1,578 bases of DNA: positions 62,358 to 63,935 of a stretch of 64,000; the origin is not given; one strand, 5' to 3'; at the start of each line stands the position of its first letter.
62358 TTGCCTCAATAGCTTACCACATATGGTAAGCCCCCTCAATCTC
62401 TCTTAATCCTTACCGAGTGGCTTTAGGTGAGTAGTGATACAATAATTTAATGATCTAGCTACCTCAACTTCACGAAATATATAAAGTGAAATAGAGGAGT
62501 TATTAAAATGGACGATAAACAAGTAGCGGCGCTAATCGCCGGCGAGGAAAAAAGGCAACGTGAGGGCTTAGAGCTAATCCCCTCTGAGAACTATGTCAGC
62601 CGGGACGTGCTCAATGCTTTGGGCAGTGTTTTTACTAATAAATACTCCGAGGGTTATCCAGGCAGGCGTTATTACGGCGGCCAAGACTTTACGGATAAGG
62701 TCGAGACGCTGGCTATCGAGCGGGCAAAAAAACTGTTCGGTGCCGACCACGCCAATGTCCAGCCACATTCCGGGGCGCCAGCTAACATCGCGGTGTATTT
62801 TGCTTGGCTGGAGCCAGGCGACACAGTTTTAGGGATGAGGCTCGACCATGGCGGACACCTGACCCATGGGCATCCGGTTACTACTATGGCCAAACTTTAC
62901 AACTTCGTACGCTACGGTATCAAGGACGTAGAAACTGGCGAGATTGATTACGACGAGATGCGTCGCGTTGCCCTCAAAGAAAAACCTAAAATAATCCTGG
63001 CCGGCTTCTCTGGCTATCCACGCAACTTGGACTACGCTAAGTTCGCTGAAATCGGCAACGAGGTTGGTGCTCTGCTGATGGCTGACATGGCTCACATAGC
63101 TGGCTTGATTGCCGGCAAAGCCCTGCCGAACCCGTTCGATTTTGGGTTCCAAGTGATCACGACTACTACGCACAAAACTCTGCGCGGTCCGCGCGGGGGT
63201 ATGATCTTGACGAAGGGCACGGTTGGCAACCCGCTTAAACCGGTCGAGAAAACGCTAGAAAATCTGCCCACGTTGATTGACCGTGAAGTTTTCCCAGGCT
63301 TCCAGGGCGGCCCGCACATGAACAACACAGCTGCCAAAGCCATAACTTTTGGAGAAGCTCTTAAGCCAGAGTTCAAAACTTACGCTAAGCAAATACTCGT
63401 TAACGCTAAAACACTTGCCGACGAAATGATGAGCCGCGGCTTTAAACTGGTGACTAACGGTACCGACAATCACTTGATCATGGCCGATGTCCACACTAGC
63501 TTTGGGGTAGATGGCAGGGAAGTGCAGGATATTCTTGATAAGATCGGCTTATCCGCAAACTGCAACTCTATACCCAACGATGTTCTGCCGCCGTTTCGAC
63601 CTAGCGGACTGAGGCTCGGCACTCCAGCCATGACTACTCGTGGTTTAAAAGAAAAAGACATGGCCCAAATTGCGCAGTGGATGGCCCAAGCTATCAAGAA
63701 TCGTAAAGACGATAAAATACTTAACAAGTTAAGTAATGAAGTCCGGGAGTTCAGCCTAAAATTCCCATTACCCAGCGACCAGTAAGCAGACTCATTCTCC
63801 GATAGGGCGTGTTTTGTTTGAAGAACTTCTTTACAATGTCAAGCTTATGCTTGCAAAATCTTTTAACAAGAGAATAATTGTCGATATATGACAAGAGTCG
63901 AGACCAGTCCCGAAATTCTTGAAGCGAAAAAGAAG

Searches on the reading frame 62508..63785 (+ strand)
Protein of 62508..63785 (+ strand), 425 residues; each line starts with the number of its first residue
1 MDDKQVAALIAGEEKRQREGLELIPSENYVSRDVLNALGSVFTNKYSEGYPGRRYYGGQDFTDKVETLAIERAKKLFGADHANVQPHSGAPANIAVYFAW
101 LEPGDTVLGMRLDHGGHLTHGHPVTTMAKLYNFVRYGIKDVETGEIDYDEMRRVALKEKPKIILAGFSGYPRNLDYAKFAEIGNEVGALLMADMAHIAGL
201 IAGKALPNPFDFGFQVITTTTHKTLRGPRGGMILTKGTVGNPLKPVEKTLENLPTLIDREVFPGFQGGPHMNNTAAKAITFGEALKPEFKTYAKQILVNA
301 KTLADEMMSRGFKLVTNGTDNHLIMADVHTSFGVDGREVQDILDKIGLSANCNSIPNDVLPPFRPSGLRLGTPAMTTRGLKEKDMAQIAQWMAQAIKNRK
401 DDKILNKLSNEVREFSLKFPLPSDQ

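Call 8: search_protein_families(library=pfam, proteins=[window:62508-63785:+], max_evalue=0.01)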
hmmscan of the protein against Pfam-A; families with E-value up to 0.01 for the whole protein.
window:62508-63785:+ (425 aa): 2 families
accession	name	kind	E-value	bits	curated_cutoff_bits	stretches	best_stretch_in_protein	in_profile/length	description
PF00464.25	SHMT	-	3e-155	517.2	27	1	2-392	4-399/399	Serine hydroxymethyltransferase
PF00155.27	Aminotran_1_2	-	0.00013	21.7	19.7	1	56-318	38-301/361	Aminotransferase class I and II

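Call 27: find_encoding_contigs(protein=window:62508-63785:+, flank=10000, max_places=4)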
Protein window:62508-63785:+ (425 aa): 17 contigs read that carry it; 4 places shown.
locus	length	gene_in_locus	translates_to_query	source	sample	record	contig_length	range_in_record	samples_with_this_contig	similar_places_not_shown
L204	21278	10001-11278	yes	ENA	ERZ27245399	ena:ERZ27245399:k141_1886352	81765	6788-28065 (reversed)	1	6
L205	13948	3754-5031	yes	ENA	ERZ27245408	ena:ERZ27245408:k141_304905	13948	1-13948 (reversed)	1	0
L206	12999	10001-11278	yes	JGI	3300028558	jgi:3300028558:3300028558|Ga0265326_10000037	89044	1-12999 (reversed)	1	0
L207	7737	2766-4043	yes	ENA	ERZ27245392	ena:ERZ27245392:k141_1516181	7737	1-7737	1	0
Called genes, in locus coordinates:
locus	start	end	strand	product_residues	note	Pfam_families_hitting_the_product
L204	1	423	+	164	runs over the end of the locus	-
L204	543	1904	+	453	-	PF00932:LTD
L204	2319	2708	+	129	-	PF00814:TsaD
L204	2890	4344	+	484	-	PF12072:RNase_Y_N, PF13083:KH_KhpA-B (faint), PF00013:KH_1 (weak), PF22891:KH_PNO1_2nd (weak), PF01966:HD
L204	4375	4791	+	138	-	PF13419:HAD_2, PF00702:Hydrolase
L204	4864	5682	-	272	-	-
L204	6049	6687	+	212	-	-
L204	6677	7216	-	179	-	PF01988:VIT1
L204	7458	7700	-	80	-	-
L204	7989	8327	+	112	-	PF01906:YbjQ_1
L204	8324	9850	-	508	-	PF01381:HTH_3, PF13443:HTH_26 (weak), PF13560:HTH_31, PF13744:HTH_37 (faint), PF00275:EPSP_synthase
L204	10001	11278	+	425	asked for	PF00464:SHMT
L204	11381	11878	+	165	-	-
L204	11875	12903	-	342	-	PF01565:FAD_binding_4, PF02873:MurB_C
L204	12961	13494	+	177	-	PF13560:HTH_31 (weak)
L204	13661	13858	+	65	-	-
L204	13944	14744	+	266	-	PF00763:THF_DHG_CYH, PF02882:THF_DHG_CYH_C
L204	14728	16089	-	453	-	PF08245:Mur_ligase_M, PF02875:Mur_ligase_C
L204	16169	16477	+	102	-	-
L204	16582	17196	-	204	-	-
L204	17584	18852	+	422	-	-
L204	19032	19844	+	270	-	-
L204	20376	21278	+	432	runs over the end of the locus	PF00162:PGK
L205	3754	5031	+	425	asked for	PF00464:SHMT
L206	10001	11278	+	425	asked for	PF00464:SHMT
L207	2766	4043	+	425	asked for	PF00464:SHMT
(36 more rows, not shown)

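Call 50: find_homologous_proteins(query=L204:20376-21278:+, max_evalue=1e-60)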
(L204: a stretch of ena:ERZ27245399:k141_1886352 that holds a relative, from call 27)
Query L204:20376-21278:+ (301 aa): 7334 proteins with E <= 1e-60 among 8000 candidates; the best 120 are listed.
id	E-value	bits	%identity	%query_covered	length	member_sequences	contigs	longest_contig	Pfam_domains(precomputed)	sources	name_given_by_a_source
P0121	2.0e-179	613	93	100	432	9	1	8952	PF00162.25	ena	-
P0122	7.8e-151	519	78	100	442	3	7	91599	PF00162.25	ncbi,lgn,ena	-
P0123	5.5e-121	421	65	100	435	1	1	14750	PF00162.25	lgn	-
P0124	3.2e-120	419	65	100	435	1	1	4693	PF00162.25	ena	-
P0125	1.1e-119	417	66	100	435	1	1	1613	PF00162.25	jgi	jgi:3-phosphoglycerate kinase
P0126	9.9e-119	414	65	100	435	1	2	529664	PF00162.25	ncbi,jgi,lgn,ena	-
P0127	8.3e-117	408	64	100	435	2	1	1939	PF00162.25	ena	-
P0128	4.6e-116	405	63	95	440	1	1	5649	PF00162.25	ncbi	-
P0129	6.5e-116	405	64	98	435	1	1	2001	PF00162.25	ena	-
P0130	3.4e-115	402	62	100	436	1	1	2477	PF00162.25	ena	-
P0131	5.8e-115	402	61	100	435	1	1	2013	PF00162.25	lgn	-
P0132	6.2e-115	401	62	100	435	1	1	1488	PF00162.25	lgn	-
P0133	2.7e-114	399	62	100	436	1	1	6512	PF00162.25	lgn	-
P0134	3.3e-114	399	62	100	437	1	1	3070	PF00162.25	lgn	-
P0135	7.9e-114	398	63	100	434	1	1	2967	PF00162.25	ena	-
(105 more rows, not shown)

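Call 51: find_encoding_contigs(protein=P0121, flank=10000, max_places=3)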
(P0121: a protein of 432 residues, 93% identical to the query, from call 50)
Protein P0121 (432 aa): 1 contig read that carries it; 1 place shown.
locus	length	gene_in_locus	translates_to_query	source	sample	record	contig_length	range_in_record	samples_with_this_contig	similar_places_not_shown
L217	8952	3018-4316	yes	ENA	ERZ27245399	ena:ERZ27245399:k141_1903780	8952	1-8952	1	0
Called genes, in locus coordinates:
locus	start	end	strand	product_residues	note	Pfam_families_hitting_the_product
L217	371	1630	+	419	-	-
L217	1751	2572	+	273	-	-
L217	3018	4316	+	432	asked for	PF00162:PGK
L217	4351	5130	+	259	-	PF00121:TIM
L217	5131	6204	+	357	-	-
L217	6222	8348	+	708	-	PF00580:UvrD-helicase, PF13245:AAA_19, PF13604:AAA_30 (faint), PF01443:Viral_helicase1 (faint), PF13361:UvrD_C, PF13538:UvrD_C_2, PF21196:PcrA_UvrD_tudor (weak)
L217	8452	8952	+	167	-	?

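Call 52: find_encoding_contigs(protein=P0122, flank=10000, max_places=3)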
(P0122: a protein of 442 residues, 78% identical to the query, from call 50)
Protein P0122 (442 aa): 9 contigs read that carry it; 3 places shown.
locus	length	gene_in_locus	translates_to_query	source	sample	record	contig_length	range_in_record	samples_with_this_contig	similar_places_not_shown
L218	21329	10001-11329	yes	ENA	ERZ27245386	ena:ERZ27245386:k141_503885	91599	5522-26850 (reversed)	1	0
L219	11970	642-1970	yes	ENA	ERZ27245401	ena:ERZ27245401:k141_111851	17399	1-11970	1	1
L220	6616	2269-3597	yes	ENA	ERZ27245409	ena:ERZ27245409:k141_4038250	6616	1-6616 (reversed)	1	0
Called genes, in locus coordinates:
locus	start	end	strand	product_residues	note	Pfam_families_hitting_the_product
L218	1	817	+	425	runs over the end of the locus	PF00464:SHMT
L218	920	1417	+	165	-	-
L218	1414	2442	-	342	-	PF01565:FAD_binding_4, PF02873:MurB_C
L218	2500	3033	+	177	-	PF13560:HTH_31 (weak)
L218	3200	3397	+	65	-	-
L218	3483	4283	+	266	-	PF00763:THF_DHG_CYH, PF02882:THF_DHG_CYH_C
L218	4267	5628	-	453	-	PF08245:Mur_ligase_M, PF02875:Mur_ligase_C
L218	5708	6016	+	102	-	-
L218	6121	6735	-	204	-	-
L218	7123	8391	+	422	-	-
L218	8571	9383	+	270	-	-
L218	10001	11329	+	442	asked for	PF00162:PGK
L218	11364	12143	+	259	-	PF00121:TIM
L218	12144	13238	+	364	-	-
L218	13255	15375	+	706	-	PF00580:UvrD-helicase, PF13245:AAA_19, PF13604:AAA_30 (faint), PF01443:Viral_helicase1 (faint), PF13361:UvrD_C, PF13538:UvrD_C_2, PF21196:PcrA_UvrD_tudor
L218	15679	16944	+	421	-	PF03990:DUF348, PF07501:G5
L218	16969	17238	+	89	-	-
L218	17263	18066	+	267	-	PF00398:RrnaAD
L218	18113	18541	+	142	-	PF12802:MarR_2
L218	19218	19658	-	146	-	PF03640:Lipoprotein_15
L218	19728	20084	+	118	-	-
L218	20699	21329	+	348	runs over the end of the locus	PF01699:Na_Ca_ex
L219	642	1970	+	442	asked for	PF00162:PGK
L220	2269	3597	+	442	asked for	PF00162:PGK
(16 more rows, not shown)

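Call 59: search_protein_families(library=pfam, proteins=[L218:18113-18541:+], max_evalue=0.001)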
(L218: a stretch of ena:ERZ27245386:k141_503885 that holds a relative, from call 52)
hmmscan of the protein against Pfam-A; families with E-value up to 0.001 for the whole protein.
L218:18113-18541:+ (142 aa): 2 families
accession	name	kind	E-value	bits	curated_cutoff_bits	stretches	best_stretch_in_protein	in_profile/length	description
PF12802.13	MarR_2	-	2.4e-10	40.9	27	1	35-92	2-61/61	MarR family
PF13601.12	HTH_34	-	0.00029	21.4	27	1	58-112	21-76/80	Winged helix DNA-binding domain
